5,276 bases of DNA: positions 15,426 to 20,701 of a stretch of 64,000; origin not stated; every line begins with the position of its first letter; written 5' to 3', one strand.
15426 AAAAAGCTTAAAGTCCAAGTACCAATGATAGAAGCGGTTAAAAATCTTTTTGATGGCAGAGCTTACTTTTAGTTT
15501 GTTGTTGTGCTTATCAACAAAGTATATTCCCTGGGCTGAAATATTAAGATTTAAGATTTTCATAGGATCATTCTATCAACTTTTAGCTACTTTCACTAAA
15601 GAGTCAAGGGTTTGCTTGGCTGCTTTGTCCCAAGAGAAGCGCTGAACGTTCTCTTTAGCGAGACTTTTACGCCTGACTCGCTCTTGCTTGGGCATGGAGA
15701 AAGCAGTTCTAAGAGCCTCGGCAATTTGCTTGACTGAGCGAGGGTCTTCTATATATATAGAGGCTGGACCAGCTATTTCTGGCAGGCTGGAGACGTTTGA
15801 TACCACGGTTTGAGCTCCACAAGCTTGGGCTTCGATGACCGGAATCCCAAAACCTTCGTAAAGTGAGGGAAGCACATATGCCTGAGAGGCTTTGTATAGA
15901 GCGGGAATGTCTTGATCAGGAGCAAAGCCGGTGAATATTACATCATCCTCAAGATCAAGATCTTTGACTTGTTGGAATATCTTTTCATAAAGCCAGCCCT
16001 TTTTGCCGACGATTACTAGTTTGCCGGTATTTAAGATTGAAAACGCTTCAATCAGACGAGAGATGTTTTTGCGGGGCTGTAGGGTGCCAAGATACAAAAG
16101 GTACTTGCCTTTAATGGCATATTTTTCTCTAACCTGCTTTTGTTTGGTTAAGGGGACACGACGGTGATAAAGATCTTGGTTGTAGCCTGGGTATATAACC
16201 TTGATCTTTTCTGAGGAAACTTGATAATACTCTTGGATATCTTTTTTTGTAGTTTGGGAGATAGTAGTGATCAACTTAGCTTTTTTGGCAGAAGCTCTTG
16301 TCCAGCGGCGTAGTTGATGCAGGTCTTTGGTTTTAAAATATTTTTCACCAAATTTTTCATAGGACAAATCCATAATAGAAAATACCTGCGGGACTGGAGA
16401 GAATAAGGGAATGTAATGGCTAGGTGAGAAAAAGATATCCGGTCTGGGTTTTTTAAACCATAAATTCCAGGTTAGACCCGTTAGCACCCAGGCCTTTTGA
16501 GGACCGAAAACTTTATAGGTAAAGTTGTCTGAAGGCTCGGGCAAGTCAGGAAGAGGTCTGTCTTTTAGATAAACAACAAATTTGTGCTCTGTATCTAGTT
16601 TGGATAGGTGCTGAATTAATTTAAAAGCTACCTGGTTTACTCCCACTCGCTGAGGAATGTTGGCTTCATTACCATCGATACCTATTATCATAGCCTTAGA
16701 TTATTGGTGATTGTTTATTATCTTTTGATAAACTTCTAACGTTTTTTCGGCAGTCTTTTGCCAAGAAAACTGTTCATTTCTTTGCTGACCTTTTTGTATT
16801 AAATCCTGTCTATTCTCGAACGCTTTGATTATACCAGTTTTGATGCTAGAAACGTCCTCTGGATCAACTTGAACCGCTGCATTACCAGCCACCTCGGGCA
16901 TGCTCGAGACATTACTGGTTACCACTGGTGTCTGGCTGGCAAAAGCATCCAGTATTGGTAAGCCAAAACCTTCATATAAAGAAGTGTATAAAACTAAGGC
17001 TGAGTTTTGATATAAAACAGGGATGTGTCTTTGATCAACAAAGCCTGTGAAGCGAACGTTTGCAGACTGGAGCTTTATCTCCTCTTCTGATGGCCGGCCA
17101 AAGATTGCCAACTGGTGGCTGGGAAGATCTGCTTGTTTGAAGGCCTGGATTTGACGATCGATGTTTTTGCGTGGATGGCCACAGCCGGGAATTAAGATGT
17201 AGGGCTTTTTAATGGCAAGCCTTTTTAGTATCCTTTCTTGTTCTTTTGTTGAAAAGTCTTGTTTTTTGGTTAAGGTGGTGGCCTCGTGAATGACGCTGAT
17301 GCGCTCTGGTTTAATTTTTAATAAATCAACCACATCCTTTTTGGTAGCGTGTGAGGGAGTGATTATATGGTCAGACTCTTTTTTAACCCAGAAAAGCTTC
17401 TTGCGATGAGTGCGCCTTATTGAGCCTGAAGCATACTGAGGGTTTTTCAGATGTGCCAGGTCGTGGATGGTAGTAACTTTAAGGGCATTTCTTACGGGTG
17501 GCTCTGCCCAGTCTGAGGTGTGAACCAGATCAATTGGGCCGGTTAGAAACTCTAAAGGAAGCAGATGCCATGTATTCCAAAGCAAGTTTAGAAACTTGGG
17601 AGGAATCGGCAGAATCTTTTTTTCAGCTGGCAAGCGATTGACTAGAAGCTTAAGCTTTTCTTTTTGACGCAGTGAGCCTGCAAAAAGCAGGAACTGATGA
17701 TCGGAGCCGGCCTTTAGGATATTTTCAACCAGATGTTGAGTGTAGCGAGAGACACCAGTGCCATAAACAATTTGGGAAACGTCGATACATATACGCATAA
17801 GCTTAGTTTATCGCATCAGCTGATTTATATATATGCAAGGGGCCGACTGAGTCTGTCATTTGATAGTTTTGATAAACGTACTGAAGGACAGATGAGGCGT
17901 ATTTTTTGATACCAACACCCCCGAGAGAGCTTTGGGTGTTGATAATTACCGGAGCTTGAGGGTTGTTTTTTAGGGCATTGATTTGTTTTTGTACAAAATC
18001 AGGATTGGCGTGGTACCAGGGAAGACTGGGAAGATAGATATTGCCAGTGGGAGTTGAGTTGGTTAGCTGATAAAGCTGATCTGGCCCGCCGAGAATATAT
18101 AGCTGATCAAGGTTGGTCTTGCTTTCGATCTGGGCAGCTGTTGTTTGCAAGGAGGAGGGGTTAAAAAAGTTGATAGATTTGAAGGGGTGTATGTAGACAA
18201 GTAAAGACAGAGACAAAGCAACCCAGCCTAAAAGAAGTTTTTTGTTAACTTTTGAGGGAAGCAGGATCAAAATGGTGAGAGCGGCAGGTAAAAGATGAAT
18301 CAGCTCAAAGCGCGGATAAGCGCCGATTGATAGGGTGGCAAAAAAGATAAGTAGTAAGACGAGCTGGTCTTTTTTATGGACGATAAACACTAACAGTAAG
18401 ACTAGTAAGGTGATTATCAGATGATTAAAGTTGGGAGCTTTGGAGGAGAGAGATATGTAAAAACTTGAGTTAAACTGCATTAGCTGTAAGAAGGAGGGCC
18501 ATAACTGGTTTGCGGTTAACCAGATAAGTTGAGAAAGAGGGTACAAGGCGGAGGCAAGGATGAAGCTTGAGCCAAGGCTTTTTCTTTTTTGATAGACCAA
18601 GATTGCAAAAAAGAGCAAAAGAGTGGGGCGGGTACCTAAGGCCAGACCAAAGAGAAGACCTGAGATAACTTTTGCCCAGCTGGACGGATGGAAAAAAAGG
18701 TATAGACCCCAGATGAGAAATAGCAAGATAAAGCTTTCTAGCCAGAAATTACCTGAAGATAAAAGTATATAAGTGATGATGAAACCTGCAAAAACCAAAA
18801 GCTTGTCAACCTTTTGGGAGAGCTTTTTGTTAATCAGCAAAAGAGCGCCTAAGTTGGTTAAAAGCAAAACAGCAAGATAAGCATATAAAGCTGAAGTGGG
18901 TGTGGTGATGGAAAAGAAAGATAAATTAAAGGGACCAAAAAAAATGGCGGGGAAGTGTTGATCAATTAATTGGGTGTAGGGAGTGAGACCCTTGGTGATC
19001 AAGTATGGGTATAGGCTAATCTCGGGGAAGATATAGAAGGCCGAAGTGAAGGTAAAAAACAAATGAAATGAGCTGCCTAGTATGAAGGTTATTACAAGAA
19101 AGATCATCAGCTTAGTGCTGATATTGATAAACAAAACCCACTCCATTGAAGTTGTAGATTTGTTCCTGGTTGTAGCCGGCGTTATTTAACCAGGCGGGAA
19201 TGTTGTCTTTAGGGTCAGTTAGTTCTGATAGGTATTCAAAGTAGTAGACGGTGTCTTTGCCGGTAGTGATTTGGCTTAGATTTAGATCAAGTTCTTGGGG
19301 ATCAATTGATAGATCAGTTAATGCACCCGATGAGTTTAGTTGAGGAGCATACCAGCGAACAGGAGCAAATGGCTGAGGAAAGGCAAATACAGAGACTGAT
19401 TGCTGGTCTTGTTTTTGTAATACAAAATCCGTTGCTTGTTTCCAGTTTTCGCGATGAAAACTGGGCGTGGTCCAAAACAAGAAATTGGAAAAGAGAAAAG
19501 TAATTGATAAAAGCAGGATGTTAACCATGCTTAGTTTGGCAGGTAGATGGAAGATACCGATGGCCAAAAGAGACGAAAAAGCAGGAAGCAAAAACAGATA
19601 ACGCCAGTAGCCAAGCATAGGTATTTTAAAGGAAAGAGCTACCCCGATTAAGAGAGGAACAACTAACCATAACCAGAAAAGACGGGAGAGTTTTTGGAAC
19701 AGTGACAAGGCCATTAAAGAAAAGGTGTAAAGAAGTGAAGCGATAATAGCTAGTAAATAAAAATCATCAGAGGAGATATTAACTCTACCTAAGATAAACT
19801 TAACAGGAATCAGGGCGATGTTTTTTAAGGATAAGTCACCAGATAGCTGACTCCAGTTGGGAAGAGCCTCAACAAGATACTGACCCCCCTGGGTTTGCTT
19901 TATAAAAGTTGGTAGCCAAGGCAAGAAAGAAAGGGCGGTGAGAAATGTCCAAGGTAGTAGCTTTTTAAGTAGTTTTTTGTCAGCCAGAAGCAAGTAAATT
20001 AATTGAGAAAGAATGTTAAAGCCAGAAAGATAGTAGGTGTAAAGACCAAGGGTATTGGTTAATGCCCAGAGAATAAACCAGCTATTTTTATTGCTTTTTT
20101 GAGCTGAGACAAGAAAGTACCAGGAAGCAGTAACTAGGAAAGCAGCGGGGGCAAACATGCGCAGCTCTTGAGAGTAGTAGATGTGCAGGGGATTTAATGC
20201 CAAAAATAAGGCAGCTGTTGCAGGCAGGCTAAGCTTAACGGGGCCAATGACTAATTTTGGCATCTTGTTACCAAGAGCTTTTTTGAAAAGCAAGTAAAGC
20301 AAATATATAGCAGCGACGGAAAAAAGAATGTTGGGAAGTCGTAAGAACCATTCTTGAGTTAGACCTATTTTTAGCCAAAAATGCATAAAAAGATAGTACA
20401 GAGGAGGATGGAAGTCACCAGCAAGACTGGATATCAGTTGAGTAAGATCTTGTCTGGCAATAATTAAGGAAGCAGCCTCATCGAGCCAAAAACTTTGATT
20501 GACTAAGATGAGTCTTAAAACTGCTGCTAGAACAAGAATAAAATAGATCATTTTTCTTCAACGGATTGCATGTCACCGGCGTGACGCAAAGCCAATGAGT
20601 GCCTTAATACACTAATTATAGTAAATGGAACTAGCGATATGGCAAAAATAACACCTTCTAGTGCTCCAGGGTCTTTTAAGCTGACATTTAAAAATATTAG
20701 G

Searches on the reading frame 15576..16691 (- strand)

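Call 8: search_protein_families(library=ncbifam, proteins=[window:15576-16691:-], max_evalue=0.00001)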
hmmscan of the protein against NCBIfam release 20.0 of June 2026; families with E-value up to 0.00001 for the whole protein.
window:15576-16691:- (371 aa): 25 families
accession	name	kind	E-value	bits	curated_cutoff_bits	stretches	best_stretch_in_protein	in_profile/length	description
TIGR04047.1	MSMEG_0565_glyc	hypoth_equivalog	5.8e-31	107.9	259.85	1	125-363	126-369/373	MSMEG_0565 family glycosyltransferase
TIGR02149.1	glgA_Coryne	subfamily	2.5e-25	89.5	302.4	1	126-367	132-389/391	glycogen synthase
TIGR03449.1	mycothiol_MshA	equivalog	4.2e-20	72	462.5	1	139-366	166-401/406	D-inositol-3-phosphate glycosyltransferase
TIGR03999.1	thiol_BshA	equivalog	5.3e-20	71.7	273.7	1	126-360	133-365/375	N-acetyl-alpha-D-glucosaminyl L-malate synthase BshA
NF038295.1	EPS_HpsP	equivalog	7.9e-20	71.2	550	1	149-364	165-383/388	hormogonium polysaccharide biosynthesis glycosyltransferase HpsP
TIGR04157.1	glyco_rSAM_CFB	subfamily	6.1e-19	68.3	400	1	122-306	154-338/406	TIGR04157 family glycosyltransferase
NF047684.1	TeichurnBiosyTuaC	equivalog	3.6e-16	59.1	550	1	132-367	159-388/391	teichuronic acid biosynthesis protein TuaC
TIGR03088.1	stp2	hypoth_equivalog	4.8e-16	58.8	409.05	1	142-360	141-365/374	TIGR03088 family PEP-CTERM/XrtA system glycosyltransferase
NF050063.1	ProtGlycPglJ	equivalog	1.2e-15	57.6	500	1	134-299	141-296/363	N-acetylgalactosamine-N,N'-diacetylbacillosaminyl-diphospho-undecaprenol 4-alpha-N-acetylgalactosaminyltransferase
NF041010.1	glycosy_Agl16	equivalog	3.9e-14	52.3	575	1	132-362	128-345/352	glycosylation protein Agl16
NF041876.1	EPS_EpsE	equivalog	1.3e-13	51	400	1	135-359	159-387/389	exopolysaccharide biosynthesis GT4 family glycosyltransferase EpsE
TIGR02472.1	sucr_P_syn_N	equivalog_domain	3.5e-13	49.2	576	1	136-363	184-436/439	sucrose-phosphate synthase, putative, glycosyltransferase domain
NF053513.1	Gtran_IagA_BgsA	equivalog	4.6e-13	48.9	460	1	126-301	94-268/333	LTA glycolipid anchor biosynthesis glycosyltransferase, IagA/BgsA family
NF046085.1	XrtY_assoc_Gly1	equivalog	8.5e-11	41.3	400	1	139-360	162-376/387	XrtY-associated glycosyltransferase XYAG1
NF053787.1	GlcN_PG_synth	equivalog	2.5e-10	39.8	480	1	180-367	180-358/361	N-acetylglucosaminyl phosphatidylglycerol synthase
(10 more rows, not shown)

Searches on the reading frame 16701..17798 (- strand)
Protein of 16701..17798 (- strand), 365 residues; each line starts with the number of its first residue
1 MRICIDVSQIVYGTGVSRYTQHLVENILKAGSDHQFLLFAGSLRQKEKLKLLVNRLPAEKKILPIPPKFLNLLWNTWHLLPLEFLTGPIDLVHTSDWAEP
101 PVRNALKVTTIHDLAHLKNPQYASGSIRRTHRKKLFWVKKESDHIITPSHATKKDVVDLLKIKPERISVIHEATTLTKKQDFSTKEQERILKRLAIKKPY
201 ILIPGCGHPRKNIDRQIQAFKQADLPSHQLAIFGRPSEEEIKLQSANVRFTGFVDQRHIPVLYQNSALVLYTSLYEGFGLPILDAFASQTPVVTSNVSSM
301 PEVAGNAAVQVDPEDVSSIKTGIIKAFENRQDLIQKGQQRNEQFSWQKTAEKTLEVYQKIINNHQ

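Call 8: search_protein_families(library=ncbifam, proteins=[window:16701-17798:-], max_evalue=0.00001)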
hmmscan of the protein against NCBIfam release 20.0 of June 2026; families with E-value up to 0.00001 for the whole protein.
window:16701-17798:- (365 aa): 20 families
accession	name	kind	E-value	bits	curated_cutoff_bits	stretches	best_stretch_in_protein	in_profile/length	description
TIGR04047.1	MSMEG_0565_glyc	hypoth_equivalog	6.1e-23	81.5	259.85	1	109-359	115-373/373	MSMEG_0565 family glycosyltransferase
TIGR02149.1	glgA_Coryne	subfamily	7.8e-18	64.8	302.4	1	140-361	143-391/391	glycogen synthase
TIGR03449.1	mycothiol_MshA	equivalog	1.1e-15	57.5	462.5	1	107-362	128-405/406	D-inositol-3-phosphate glycosyltransferase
NF053513.1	Gtran_IagA_BgsA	equivalog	3.2e-14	52.7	460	1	118-361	82-332/333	LTA glycolipid anchor biosynthesis glycosyltransferase, IagA/BgsA family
NF038295.1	EPS_HpsP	equivalog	5.4e-14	52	550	1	247-361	269-388/388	hormogonium polysaccharide biosynthesis glycosyltransferase HpsP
TIGR03999.1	thiol_BshA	equivalog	1.6e-13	50.3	273.7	1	137-361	140-374/375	N-acetyl-alpha-D-glucosaminyl L-malate synthase BshA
TIGR04157.1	glyco_rSAM_CFB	subfamily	6.2e-12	45.2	400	1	91-306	121-341/406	TIGR04157 family glycosyltransferase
NF053787.1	GlcN_PG_synth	equivalog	3.4e-11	42.6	480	1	138-361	140-360/361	N-acetylglucosaminyl phosphatidylglycerol synthase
NF049987.1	DaglGlyslTfaseDgs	equivalog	9.4e-10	37.9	500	1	127-363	87-330/332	processive diacylglycerol alpha-glucosyltransferase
TIGR03088.1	stp2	hypoth_equivalog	1.5e-09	37.4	409.05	1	248-360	257-373/374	TIGR03088 family PEP-CTERM/XrtA system glycosyltransferase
NF047880.1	glyco_SdgA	exception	1.6e-09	36.9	800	1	121-361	249-487/488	serine-aspartate repeat adhesin O-glycosyltransferase SdgA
NF038229.1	Glyco4_Geo_Pelo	equivalog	3.3e-09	36.2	400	1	127-361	95-337/338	GPMC system family 4 glycosyltransferase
NF047684.1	TeichurnBiosyTuaC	equivalog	6e-08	32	550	1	140-361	163-390/391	teichuronic acid biosynthesis protein TuaC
NF038255.1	exopoly_VpsD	equivalog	5.9e-07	28.7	300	1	245-361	262-380/381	VpsD family glycosyltransferase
NF050063.1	ProtGlycPglJ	equivalog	9.5e-07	28.3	500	1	140-355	143-361/363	N-acetylgalactosamine-N,N'-diacetylbacillosaminyl-diphospho-undecaprenol 4-alpha-N-acetylgalactosaminyltransferase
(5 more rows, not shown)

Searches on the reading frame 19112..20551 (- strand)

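Call 8: search_protein_families(library=ncbifam, proteins=[window:19112-20551:-], max_evalue=0.00001)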
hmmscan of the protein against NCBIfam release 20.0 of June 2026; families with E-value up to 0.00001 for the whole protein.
window:19112-20551:- (479 aa): 1 family
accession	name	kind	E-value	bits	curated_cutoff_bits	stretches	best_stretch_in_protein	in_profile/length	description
NF052499.1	MnslTaseMT1671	equivalog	8.2e-09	34.4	900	1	5-372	32-387/523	mannosyltransferase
